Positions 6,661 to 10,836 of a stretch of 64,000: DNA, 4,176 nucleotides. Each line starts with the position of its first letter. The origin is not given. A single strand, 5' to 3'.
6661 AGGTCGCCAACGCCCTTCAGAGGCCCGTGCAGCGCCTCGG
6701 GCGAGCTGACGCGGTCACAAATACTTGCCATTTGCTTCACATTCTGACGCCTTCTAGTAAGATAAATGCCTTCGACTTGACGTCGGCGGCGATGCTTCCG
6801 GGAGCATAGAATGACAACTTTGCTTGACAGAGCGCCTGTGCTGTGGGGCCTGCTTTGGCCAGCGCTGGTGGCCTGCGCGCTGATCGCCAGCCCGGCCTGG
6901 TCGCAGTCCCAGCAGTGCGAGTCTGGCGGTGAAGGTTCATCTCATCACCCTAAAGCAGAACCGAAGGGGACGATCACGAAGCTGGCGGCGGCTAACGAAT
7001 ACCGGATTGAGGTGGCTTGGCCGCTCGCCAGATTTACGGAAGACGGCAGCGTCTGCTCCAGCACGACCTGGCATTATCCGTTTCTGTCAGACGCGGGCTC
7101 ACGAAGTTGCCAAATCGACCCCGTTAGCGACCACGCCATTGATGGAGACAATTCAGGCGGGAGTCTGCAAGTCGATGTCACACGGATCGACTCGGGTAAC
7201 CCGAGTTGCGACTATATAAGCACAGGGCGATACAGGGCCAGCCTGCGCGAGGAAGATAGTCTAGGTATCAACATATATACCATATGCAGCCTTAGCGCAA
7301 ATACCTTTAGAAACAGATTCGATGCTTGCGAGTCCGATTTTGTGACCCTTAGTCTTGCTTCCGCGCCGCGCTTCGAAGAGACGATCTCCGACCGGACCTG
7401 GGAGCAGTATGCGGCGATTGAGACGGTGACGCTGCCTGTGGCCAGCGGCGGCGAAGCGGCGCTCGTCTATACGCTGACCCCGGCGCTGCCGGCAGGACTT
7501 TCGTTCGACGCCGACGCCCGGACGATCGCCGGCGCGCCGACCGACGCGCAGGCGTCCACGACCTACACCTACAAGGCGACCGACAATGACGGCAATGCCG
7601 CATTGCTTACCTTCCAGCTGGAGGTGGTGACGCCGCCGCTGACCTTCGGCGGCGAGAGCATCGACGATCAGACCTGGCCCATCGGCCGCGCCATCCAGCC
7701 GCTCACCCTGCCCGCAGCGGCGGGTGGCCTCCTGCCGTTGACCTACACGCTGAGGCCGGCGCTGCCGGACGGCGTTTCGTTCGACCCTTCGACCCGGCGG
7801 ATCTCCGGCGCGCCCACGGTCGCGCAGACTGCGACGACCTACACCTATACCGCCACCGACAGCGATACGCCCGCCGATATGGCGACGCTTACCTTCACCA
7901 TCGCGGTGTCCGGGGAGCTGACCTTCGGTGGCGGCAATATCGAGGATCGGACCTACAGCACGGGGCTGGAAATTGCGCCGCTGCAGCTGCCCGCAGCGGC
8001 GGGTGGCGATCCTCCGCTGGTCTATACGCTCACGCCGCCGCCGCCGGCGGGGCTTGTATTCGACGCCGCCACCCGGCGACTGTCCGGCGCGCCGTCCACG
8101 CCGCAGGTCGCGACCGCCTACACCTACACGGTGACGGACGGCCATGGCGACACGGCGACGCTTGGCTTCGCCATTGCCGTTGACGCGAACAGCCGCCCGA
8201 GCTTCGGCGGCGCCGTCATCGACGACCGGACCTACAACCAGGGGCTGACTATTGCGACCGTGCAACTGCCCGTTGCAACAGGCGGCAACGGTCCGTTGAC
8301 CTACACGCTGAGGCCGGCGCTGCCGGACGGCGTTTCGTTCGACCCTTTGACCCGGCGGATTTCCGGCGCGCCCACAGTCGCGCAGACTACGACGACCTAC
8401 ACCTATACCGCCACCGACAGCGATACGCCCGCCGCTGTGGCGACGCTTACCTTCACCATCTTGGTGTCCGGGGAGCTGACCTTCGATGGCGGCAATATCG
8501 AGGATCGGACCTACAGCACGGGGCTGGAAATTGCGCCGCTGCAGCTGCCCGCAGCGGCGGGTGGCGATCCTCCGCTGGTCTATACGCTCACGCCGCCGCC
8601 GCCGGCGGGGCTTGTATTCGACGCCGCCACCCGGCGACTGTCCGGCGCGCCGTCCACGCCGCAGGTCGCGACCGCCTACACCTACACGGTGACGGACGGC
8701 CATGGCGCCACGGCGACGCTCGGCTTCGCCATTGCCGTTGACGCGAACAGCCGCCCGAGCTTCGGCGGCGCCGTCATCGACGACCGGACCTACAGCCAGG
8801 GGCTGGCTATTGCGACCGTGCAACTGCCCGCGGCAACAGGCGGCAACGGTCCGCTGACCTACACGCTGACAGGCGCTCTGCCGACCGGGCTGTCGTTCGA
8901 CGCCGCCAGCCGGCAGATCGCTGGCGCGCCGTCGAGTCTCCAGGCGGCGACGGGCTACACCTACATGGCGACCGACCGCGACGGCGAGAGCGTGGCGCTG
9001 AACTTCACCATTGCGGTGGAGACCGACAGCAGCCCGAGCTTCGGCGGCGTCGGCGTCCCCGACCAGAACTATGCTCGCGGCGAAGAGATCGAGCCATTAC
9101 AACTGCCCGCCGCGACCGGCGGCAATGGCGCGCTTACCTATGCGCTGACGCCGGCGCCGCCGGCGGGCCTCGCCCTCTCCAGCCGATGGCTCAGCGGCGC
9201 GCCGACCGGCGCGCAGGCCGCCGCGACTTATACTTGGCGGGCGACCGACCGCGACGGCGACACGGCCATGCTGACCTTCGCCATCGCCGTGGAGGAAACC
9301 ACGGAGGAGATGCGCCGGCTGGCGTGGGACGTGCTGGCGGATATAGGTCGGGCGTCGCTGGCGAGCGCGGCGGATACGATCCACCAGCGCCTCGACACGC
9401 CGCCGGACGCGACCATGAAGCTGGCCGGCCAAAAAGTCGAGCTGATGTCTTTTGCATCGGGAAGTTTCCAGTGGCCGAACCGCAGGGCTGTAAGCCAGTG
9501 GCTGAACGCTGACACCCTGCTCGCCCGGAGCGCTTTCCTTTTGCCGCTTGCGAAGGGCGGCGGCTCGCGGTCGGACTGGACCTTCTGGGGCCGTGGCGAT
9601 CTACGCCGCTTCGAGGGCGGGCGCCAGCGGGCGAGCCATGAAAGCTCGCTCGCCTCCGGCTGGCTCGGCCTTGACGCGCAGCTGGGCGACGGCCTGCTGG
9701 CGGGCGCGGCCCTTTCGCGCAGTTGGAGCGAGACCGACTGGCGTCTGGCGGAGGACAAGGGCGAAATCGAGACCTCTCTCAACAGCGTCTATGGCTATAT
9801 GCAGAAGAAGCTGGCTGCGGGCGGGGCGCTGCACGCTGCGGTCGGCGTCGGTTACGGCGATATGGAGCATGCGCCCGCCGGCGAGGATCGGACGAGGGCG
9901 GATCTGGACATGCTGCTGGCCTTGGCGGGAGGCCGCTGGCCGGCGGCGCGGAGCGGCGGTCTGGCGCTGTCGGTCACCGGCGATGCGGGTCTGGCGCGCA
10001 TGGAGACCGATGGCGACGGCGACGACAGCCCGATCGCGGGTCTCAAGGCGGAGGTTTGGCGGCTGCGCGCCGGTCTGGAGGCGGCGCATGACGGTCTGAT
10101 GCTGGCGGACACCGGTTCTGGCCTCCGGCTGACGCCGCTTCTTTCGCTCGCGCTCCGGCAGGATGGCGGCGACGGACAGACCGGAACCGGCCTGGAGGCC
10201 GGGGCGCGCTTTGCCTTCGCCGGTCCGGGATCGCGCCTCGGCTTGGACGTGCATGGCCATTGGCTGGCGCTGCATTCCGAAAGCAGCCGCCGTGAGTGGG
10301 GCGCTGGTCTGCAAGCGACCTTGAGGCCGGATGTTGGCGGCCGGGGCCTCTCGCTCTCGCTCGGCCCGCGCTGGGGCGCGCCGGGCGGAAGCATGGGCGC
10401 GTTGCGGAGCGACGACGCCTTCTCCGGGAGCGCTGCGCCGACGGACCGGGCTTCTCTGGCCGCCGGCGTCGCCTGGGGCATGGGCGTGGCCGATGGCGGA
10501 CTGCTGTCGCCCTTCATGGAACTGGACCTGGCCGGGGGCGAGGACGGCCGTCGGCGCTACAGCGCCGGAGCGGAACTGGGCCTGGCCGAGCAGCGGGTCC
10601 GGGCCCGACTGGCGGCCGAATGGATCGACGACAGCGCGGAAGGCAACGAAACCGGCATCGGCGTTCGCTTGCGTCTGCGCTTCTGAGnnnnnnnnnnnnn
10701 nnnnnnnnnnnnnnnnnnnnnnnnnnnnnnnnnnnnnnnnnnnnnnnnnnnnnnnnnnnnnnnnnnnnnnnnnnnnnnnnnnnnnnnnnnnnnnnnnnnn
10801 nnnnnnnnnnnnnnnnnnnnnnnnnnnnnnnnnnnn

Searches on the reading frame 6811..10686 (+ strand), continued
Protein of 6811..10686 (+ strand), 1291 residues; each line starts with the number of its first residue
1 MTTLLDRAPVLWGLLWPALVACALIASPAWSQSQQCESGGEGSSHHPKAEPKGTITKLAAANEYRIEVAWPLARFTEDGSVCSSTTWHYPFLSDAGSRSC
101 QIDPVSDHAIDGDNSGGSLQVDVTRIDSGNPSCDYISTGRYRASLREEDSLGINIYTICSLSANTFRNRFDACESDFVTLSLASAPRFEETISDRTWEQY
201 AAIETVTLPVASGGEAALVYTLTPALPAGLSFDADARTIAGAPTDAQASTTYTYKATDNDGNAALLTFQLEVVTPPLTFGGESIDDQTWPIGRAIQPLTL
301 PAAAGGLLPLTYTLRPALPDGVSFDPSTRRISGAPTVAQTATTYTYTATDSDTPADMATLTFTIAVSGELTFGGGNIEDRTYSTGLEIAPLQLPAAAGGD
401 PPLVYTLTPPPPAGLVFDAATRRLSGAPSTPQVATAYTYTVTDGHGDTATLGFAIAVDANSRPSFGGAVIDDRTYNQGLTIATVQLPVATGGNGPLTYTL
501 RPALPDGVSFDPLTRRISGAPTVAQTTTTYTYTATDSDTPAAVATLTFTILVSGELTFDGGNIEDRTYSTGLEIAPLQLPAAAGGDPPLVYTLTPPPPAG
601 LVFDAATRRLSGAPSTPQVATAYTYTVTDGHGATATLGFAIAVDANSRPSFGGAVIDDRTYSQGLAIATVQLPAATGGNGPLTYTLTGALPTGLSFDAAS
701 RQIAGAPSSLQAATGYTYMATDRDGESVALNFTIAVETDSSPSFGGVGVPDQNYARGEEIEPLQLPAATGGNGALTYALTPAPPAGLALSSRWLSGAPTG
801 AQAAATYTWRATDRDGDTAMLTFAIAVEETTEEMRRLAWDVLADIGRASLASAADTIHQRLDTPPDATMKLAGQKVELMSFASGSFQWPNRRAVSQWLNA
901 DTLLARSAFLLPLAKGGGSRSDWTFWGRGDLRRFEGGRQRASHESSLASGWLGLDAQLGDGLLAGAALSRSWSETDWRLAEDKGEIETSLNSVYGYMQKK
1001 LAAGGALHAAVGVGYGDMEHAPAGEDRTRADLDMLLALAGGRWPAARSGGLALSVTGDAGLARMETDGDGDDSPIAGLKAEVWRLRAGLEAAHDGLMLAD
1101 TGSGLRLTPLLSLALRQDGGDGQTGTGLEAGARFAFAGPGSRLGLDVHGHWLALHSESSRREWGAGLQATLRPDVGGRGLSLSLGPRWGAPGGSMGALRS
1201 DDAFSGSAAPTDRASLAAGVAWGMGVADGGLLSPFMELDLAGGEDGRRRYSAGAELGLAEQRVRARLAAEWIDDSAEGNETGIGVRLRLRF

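Call 26: find_encoding_contigs(protein=P0031, flank=10000, max_places=4)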
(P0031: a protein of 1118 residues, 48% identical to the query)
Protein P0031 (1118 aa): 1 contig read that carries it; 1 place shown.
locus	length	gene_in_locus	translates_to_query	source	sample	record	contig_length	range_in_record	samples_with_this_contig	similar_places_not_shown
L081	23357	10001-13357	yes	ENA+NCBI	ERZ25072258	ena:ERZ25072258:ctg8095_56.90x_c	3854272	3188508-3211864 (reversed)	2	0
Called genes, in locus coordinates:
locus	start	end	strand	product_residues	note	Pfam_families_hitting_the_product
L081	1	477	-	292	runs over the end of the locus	PF06750:A24_N_bact, PF01478:Peptidase_A24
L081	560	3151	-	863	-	PF02861:Clp_N, PF13191:AAA_16 (weak), PF00004:AAA, PF17871:AAA_lid_9, PF00004:AAA, PF07724:AAA_2, PF07728:AAA_5, PF10431:ClpB_D2-small, +9 more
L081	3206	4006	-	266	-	PF02578:Cu-oxidase_4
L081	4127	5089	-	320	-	PF01479:S4, PF00849:PseudoU_synth_2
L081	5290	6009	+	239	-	PF13512:TPR_18, PF13428:TPR_14 (faint), PF13525:YfiO, PF13174:TPR_6 (faint), PF13432:TPR_16 (weak)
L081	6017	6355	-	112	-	PF00543:P-II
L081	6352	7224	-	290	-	PF02629:CoA_binding, PF00549:Ligase_CoA, PF13607:Succ_CoA_lig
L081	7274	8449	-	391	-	PF08442:ATP-grasp_2, PF13549:ATP-grasp_5, PF24948:Citrate_synth_N, PF00549:Ligase_CoA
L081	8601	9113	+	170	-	PF07963:N_methyl, PF00114:Pilin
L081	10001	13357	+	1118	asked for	PF05345:He_PIG, PF03797:Autotransporter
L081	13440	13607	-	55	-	PF01244:Peptidase_M19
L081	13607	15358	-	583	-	PF09820:AAA-ATPase_like, PF08011:PDDEXK_9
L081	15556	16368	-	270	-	PF00459:Inositol_P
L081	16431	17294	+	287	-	PF00588:SpoU_methylase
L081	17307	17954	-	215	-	PF00551:Formyl_trans_N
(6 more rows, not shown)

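Call 32: search_protein_families(library=ncbifam, proteins=[window:6811-10686:+])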
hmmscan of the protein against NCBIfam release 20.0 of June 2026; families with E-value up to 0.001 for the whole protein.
window:6811-10686:+ (1291 aa): 0 families

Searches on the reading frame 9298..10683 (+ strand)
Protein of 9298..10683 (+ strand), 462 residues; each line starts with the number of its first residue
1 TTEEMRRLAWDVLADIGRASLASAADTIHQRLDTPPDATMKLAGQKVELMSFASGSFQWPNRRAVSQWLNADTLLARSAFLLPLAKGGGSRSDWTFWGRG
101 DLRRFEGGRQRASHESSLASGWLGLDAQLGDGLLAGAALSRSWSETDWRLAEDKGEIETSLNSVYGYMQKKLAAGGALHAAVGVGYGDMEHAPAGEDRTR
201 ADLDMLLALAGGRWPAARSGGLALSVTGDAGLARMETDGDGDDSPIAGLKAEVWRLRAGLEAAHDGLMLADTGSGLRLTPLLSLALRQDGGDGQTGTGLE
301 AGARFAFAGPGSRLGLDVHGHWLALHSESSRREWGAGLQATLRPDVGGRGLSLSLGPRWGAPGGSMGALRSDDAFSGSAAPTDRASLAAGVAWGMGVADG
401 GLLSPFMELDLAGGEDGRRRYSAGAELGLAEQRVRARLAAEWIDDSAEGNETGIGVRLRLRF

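Call 31: find_related_loci(query=window:9298-10683:+, collection=metagenome_contigs, flank=10000)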
Query window:9298-10683:+ (462 aa) in metagenome_contigs; peptide patterns used: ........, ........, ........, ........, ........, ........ (x = any residue, [..] = any of these).
105 stretches matched a pattern, but none encodes a relative of the query by tblastn (E <= 1e-3).

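Call 53: search_solved_structures(query=window:9298-10683:+, max_evalue=1)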
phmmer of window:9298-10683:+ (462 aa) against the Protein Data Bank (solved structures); distinct sequences matched with E-value up to 1: 0.
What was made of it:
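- On Type Va (classical) autotransporter, for the two flanking genes: Secretion itself is not testable here, and no PDB sequence relative was found (call 53).
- Tried and rejected: PDB sequence relatives of the translocator domain: none (call 53).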

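Call 54: search_protein_families(library=pfam, proteins=[window:9298-10683:+], max_evalue=0.1)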
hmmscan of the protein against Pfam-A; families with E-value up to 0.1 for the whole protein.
window:9298-10683:+ (462 aa): 2 families
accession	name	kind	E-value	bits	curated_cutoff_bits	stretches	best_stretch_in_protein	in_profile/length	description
PF03797.25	Autotransporter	-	2e-07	31.5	26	1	96-300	1-212/255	Autotransporter beta-domain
PF13505.12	OMP_b-brl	-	0.016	15.8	28.7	0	159-308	44-141/175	Outer membrane protein beta-barrel domain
